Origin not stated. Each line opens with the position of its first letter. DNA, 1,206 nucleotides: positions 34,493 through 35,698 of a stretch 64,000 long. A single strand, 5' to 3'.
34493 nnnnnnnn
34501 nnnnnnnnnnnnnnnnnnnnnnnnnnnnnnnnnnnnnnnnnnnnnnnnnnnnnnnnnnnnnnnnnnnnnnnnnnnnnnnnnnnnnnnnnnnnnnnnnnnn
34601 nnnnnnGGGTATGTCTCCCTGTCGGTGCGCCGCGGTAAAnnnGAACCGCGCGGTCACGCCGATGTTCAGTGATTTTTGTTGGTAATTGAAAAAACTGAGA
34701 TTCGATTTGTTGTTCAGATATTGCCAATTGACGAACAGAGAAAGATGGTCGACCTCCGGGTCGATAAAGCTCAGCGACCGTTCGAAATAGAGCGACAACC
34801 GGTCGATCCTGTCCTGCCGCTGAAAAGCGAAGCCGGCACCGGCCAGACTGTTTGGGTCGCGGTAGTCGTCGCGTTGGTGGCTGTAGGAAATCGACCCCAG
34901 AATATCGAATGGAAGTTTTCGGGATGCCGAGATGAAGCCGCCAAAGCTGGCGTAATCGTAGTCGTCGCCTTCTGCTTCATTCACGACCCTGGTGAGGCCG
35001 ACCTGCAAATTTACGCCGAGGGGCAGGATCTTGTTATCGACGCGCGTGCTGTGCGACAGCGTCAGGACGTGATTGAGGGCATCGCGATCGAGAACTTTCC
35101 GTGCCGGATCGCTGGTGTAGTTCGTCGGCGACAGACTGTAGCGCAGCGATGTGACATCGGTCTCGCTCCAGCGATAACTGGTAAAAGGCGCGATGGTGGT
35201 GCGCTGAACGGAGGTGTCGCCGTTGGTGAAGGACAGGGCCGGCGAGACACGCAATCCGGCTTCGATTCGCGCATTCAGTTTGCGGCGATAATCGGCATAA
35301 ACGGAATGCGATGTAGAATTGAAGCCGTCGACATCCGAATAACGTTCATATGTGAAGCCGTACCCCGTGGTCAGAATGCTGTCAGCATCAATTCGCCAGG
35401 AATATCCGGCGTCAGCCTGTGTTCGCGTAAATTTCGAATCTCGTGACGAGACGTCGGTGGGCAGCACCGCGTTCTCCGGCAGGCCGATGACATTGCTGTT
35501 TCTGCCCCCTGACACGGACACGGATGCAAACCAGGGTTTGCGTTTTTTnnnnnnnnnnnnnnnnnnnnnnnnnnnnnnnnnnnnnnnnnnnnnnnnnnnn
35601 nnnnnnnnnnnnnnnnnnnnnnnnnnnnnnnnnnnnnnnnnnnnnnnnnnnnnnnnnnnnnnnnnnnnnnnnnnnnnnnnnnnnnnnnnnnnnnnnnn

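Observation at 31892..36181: Two-gene surface/secretion module: TPR-plus-beta-barrel outer-membrane protein (Slam/DUF560-like) operonic with a 904-aa Cys-rich, LysM-containing repeat protein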

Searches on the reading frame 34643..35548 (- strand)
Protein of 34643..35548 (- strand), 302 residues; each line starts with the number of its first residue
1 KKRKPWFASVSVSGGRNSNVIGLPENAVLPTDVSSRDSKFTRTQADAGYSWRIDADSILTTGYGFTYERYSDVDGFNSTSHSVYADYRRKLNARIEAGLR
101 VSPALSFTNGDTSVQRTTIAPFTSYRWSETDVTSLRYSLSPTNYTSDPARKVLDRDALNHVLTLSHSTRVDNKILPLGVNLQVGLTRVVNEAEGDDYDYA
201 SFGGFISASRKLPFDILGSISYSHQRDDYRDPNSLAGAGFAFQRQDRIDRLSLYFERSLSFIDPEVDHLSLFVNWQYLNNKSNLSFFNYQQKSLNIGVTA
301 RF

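Call 40: find_homologous_proteins(query=A3, max_evalue=0.001)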
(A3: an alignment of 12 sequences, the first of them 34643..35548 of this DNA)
Query A3 (12 sequences) (302 aa, profile of the alignment): 30 proteins with E <= 0.001 among 7724 candidates.
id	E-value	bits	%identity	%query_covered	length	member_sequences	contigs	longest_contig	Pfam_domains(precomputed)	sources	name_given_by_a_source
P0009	7.7e-142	490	63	100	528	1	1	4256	PF14559.13,PF13431.13,PF13414.13,PF11059.15,PF00515.35,PF13432.13,PF13428.13,PF13181.13,PF07719.24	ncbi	-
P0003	2.3e-141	489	69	100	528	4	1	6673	PF14559.13,PF13431.13,PF13414.13,PF11059.15,PF00515.35,PF13424.13,PF13432.13,PF13428.13,PF13181.13,PF07719.24,PF13174.13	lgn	-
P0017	2.8e-137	475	62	99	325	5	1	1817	PF11059.15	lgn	-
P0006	5.8e-137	474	66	100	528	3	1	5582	PF14559.13,PF13431.13,PF00515.35,PF13432.13,PF13428.13,PF13181.13,PF07719.24,PF13174.13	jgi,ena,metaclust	metaclust:\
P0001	7.2e-137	474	100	100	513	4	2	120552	PF07721.21,PF14559.13,PF13431.13,PF00515.35,PF13424.13,PF13432.13,PF13428.13,PF13181.13,PF07719.24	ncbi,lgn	ncbi:MAG: Flp pilus assembly protein TadD [Paracoccaceae bacterium]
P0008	8.1e-137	474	65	100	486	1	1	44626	PF14559.13,PF13431.13,PF13414.13,PF11059.15,PF00515.35,PF13432.13,PF13428.13,PF13181.13,PF07719.24,PF13174.13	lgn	-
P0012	1.0e-136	473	56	98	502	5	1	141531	PF03704.24,PF13431.13,PF13414.13,PF13428.13,PF14559.13,PF11059.15,PF00515.35,PF13424.13,PF13432.13,PF13181.13,PF07719.24,PF13174.13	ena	-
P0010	7.9e-136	470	65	100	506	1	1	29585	PF14559.13,PF13431.13,PF13414.13,PF00515.35,PF13432.13,PF13428.13,PF13181.13,PF07719.24,PF13174.13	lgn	-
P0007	1.3e-134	466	61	100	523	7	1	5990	PF13431.13,PF13414.13,PF13428.13,PF14559.13,PF13371.13,PF11059.15,PF00515.35,PF12895.14,PF13424.13,PF13432.13,PF13181.13,PF07719.24,PF13174.13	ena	-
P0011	1.0e-133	464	64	100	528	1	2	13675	PF14559.13,PF13431.13,PF13414.13,PF00515.35,PF13424.13,PF13432.13,PF13428.13,PF13181.13,PF07719.24,PF13174.13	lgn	-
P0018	2.8e-132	459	64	99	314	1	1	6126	-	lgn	-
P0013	1.1e-131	457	56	100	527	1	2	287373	PF14559.13,PF13431.13,PF13414.13,PF00515.35,PF13424.13,PF13432.13,PF13428.13,PF13181.13,PF07719.24,PF13174.13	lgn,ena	-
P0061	2.9e-121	423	64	94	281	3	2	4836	-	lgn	-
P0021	5.8e-102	359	30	99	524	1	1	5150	PF07721.21,PF14559.13,PF13431.13,PF00515.35,PF13424.13,PF13432.13,PF13428.13,PF13181.13,PF07719.24,PF13174.13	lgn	-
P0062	1.9e-92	328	29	99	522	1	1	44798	PF14559.13,PF13432.13,PF13428.13,PF07719.24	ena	-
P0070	4.2e-67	245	29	99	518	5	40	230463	PF14559.13,PF13431.13,PF00515.35,PF13424.13,PF13176.13,PF13432.13,PF13428.13,PF13181.13,PF07719.24,PF13374.13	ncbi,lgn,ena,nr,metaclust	ncbi:MAG: tetratricopeptide repeat protein [Rhodospirillaceae bacterium]|nr:tetratricopeptide repeat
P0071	1.1e-63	234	29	99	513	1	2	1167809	PF14559.13,PF00515.35,PF13424.13,PF13176.13,PF13432.13,PF10082.16,PF13428.13,PF13181.13,PF07719.24,PF13374.13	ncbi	ncbi:MAG: tetratricopeptide repeat protein [Alphaproteobacteria bacterium]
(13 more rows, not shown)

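Call 41: search_solved_structures(query=A3, max_evalue=10)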
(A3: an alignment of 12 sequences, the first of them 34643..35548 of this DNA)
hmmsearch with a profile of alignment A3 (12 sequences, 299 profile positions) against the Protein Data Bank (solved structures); distinct sequences matched with E-value up to 10: 1.
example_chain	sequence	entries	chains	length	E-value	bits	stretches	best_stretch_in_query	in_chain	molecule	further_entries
9vs4_A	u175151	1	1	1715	0.39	13.3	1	65-174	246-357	RNA-directed RNA polymerase L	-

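Call 42: find_encoding_contigs(protein=P0070, flank=6000, max_places=3)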
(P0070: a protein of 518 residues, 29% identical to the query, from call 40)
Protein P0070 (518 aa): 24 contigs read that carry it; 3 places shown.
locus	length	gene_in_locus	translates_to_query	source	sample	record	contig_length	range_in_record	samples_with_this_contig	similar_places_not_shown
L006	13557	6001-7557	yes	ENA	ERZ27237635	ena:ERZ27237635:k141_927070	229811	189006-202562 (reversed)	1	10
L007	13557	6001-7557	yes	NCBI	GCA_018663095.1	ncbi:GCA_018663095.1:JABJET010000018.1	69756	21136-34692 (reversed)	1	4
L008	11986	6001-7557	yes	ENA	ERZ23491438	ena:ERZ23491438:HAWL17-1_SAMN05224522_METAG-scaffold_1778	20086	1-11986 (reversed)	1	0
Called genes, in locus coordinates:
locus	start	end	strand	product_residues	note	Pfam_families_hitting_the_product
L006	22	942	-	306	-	PF08450:SGL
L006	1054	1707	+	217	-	PF07978:NIPSNAP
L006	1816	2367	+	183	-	PF00293:NUDIX (faint)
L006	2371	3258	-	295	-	PF00753:Lactamase_B, PF17778:WHD_BLACT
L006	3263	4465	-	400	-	PF02515:CoA_transf_3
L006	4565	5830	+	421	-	PF05977:MFS_3, PF07690:MFS_1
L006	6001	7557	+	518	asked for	PF00515:TPR_1 (faint), PF13176:TPR_7 (faint), PF13432:TPR_16 (weak), PF13432:TPR_16 (weak), PF14559:TPR_19 (weak), PF07719:TPR_2 (weak), PF13181:TPR_8 (weak), PF13432:TPR_16 (weak), +4 more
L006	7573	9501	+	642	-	-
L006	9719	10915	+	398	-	PF07690:MFS_1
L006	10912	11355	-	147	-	PF03928:HbpS-like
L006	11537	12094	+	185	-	PF01323:DSBA, PF13743:Thioredoxin_5 (weak)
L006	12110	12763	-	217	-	PF02798:GST_N, PF13417:GST_N_3, PF13409:GST_N_2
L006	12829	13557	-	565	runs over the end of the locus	PF00528:BPD_transp_1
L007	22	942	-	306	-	PF08450:SGL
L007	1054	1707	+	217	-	PF07978:NIPSNAP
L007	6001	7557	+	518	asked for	PF00515:TPR_1 (faint), PF13176:TPR_7 (faint), PF13432:TPR_16 (weak), PF13432:TPR_16 (weak), PF14559:TPR_19 (weak), PF07719:TPR_2 (weak), PF13181:TPR_8 (weak), PF13432:TPR_16 (weak), +4 more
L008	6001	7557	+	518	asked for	PF00515:TPR_1 (faint), PF13176:TPR_7 (faint), PF13432:TPR_16 (weak), PF13432:TPR_16 (weak), PF14559:TPR_19 (weak), PF07719:TPR_2 (weak), PF13181:TPR_8 (weak), PF13432:TPR_16 (weak), +4 more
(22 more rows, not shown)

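Call 43: find_encoding_contigs(protein=P0071, flank=6000, max_places=2)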
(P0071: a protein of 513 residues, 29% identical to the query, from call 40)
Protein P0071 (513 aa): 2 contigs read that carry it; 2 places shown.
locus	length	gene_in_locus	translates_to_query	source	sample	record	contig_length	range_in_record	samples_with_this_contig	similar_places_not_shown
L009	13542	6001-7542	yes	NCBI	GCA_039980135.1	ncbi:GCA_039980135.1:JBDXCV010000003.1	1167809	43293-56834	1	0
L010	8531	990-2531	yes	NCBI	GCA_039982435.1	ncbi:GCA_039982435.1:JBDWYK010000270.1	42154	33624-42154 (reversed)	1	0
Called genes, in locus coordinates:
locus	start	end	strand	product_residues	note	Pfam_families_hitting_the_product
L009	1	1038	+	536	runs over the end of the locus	PF00078:RVT_1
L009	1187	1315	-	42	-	-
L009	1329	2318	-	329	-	-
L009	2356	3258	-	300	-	PF00753:Lactamase_B, PF17778:WHD_BLACT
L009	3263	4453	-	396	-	PF02515:CoA_transf_3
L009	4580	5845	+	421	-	PF05977:MFS_3, PF07690:MFS_1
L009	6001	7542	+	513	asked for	PF13432:TPR_16 (weak), PF00515:TPR_1 (faint), PF13176:TPR_7 (faint), PF13424:TPR_12 (faint), PF13428:TPR_14 (faint), PF14559:TPR_19, PF07719:TPR_2 (weak), PF13181:TPR_8 (weak), +2 more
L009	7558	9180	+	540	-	PF13609:Porin_4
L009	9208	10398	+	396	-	PF07690:MFS_1, PF00083:Sugar_tr (weak)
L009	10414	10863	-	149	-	-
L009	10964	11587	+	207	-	-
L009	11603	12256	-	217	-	PF02798:GST_N, PF13417:GST_N_3, PF13409:GST_N_2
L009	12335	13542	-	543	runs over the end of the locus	PF00528:BPD_transp_1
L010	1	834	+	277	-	PF05977:MFS_3, PF07690:MFS_1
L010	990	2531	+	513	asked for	PF13432:TPR_16 (weak), PF00515:TPR_1 (faint), PF13176:TPR_7 (faint), PF13424:TPR_12 (faint), PF13428:TPR_14 (faint), PF14559:TPR_19, PF07719:TPR_2 (weak), PF13181:TPR_8 (weak), +2 more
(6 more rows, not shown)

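Call 44: find_encoding_contigs(protein=P0062, flank=6000, max_places=2)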
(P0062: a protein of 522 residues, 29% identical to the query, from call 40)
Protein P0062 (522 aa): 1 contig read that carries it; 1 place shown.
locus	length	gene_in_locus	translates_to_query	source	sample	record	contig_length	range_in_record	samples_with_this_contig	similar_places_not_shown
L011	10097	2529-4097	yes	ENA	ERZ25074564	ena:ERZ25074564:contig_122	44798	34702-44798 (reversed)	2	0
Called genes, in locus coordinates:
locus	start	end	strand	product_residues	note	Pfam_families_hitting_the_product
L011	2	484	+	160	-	?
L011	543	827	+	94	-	PF03693:ParD_antitoxin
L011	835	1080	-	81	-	-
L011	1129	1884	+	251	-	-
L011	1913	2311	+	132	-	PF01042:Ribonuc_L-PSP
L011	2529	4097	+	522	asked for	PF07719:TPR_2 (faint), PF13428:TPR_14 (faint), PF13432:TPR_16, PF14559:TPR_19 (weak)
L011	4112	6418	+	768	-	-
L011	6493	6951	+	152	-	PF04828:GFA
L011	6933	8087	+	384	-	PF05954:Phage_GPD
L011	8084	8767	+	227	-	PF04717:Phage_base_V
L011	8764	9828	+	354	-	PF13229:Beta_helix (weak)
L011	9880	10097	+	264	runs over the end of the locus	PF00596:Aldolase_II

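Call 47: search_protein_families(library=pfam, proteins=[L006:7573-9501:+, L009:7558-9180:+, L011:4112-6418:+], max_evalue=0.1)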
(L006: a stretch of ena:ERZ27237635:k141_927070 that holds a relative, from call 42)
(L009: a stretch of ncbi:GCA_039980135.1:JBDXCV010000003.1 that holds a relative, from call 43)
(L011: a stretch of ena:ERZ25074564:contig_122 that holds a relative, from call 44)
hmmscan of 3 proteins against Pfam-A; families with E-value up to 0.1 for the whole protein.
L006:7573-9501:+ (642 aa): 4 families
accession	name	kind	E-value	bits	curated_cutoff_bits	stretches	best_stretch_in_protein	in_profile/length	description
PF13609.12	Porin_4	-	8.6e-09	36.1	27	1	104-362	18-211/310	Gram-negative porin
PF12599.13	DUF3768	-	0.021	15.2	25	0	449-492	10-53/83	Protein of unknown function (DUF3768)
PF24113.1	DUF7387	-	0.062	14.1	27.9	0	544-569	7-32/85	Family of unknown function (DUF7387)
PF13688.12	Reprolysin_5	-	0.069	13.8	27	0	454-486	131-162/196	Metallo-peptidase family M12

L009:7558-9180:+ (540 aa): 1 family
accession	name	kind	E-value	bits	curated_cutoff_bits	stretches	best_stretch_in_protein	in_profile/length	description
PF13609.12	Porin_4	-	1.6e-08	35.2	27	1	175-407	18-227/310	Gram-negative porin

L011:4112-6418:+ (768 aa): 0 families

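Call 60: search_protein_representatives(alignment_id=A3)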
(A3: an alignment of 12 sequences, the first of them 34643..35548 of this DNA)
Query: 12 sequences, 299 profile positions. Proteins with E-value up to 0.001 (for the whole library): 1722; up to 1e-10: 672; up to 1e-30: 158. The best 150 are listed.
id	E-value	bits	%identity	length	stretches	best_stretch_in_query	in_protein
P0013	3.4e-132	456.8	-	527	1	2-299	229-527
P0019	2.8e-123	427.5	-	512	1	2-299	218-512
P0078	1.4e-101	356.3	-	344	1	2-299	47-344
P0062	6.1e-93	327.9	-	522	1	2-299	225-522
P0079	3.6e-87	309.0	-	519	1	2-299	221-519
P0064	3.7e-86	305.7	-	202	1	99-299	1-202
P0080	2.4e-84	299.7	-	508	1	3-299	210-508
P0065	3.1e-83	296.1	-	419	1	3-285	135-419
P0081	4.5e-81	289.0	-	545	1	2-299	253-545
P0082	3.1e-77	276.4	-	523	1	2-299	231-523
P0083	2.1e-73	263.8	-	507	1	2-299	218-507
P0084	2.5e-69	250.4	-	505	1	2-299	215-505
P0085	1.6e-68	247.8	-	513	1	2-299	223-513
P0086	6.3e-66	239.2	-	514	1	2-299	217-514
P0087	9.9e-66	238.6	-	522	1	2-299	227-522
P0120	1.2e-53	198.9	-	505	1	2-299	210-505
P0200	9.7e-36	140.1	-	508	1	11-299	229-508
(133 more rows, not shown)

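Call 63: find_encoding_contigs(protein=P0120, flank=5000, max_places=2)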
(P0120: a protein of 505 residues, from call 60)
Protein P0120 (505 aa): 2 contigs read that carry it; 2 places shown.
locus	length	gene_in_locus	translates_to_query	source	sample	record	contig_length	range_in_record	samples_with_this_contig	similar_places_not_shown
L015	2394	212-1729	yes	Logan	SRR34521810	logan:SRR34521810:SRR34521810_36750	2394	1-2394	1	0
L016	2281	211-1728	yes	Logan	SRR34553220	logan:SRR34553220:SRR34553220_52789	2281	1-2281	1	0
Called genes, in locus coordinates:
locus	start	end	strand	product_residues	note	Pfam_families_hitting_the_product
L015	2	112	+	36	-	?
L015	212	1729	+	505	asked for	PF07719:TPR_2 (faint), PF13428:TPR_14 (faint), PF13432:TPR_16 (weak)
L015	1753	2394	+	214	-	?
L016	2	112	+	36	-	?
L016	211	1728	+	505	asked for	PF07719:TPR_2 (faint), PF13428:TPR_14 (faint), PF13432:TPR_16 (weak)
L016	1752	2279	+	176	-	?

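Call 64: find_encoding_contigs(protein=P0200, flank=5000, max_places=2)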
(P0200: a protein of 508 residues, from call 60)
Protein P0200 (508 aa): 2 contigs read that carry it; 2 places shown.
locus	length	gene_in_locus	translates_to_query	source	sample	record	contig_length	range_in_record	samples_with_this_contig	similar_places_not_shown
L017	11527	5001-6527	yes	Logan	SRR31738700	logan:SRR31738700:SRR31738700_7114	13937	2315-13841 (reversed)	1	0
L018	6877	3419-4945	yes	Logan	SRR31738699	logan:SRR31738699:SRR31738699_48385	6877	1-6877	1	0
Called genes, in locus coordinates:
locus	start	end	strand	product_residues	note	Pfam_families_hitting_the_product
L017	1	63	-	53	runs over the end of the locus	?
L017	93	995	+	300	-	PF13646:HEAT_2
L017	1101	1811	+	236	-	PF13646:HEAT_2 (weak)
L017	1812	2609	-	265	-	PF07596:SBP_bac_10 (faint)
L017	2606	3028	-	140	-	PF12728:HTH_17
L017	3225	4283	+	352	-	-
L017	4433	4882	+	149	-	-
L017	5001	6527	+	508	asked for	PF12895:ANAPC3 (faint), PF00515:TPR_1 (faint), PF07719:TPR_2 (faint), PF13424:TPR_12 (faint), PF13428:TPR_14 (faint), PF13432:TPR_16, PF14559:TPR_19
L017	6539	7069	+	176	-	-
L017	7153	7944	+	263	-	PF00378:ECH_1, PF16113:ECH_2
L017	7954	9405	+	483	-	PF00171:Aldedh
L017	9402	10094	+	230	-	PF02517:Rce1-like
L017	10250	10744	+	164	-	-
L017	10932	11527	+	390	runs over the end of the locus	PF01041:DegT_DnrJ_EryC1, PF01212:Beta_elim_lyase (weak), PF01276:OKR_DC_1 (weak)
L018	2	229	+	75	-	?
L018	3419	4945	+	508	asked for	PF12895:ANAPC3 (faint), PF00515:TPR_1 (faint), PF07719:TPR_2 (faint), PF13424:TPR_12 (faint), PF13428:TPR_14 (faint), PF13432:TPR_16, PF14559:TPR_19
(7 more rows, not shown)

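Call 70: search_dna_similar(query=window:34643-35548:-, collection=plasmids, mode=protein, max_evalue=0.001, max_rows=15)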
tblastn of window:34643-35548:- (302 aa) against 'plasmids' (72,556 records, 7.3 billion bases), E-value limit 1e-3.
No match.
